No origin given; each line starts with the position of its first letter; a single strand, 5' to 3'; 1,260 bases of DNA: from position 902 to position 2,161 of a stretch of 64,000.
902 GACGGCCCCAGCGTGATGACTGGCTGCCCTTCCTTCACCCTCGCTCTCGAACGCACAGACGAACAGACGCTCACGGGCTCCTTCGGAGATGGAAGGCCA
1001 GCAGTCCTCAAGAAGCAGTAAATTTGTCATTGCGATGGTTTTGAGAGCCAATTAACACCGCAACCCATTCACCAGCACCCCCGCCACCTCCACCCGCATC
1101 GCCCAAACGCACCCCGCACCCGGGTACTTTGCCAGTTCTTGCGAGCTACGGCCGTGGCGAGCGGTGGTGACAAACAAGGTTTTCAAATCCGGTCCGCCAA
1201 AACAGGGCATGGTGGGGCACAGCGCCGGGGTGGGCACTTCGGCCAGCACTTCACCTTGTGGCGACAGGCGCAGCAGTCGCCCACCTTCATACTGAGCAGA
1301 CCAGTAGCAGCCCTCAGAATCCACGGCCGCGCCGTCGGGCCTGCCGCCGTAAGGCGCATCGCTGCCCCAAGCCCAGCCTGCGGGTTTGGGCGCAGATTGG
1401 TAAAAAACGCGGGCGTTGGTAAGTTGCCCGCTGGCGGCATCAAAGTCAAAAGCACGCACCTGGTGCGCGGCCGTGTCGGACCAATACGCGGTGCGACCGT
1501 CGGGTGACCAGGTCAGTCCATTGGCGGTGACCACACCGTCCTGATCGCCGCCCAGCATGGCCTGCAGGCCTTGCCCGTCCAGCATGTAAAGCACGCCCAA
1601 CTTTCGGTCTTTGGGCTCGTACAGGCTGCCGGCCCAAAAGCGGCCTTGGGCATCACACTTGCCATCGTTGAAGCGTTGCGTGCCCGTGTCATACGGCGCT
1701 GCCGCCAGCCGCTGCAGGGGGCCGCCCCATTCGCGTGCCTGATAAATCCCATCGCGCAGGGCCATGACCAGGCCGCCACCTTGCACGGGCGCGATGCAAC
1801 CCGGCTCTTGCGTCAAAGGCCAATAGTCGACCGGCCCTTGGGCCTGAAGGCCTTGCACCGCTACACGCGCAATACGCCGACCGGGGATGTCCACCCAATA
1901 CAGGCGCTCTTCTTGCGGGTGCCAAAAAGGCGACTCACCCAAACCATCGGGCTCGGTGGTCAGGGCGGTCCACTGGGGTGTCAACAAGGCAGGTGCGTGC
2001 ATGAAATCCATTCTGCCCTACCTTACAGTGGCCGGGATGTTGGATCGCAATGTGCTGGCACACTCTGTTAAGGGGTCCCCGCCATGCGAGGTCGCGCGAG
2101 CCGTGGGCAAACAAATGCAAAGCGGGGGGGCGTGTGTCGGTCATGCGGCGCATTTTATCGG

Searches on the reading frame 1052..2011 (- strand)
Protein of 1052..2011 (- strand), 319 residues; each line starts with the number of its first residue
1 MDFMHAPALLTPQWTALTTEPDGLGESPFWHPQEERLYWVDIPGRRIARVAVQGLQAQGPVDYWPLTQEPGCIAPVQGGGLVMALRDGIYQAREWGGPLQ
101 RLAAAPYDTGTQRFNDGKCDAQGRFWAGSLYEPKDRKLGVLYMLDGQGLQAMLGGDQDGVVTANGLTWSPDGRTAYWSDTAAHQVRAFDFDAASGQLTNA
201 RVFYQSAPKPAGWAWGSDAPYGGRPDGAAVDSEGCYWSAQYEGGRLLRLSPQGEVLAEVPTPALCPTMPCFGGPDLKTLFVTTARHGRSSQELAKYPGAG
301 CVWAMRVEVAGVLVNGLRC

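Call 42: search_protein_families(library=ncbifam, proteins=[window:1052-2011:-], max_evalue=1e-10)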
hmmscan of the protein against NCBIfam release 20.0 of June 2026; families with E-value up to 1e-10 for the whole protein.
window:1052-2011:- (319 aa): 0 families

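Call 45: search_protein_families(library=pfam, proteins=[window:1052-2011:-], max_evalue=0.00001)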
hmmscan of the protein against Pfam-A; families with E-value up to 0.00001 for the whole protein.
window:1052-2011:- (319 aa): 1 family
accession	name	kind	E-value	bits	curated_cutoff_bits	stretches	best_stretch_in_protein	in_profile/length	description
PF08450.18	SGL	-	3.5e-75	253.2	26.3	1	24-285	1-246/246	SMP-30/Gluconolactonase/LRE-like region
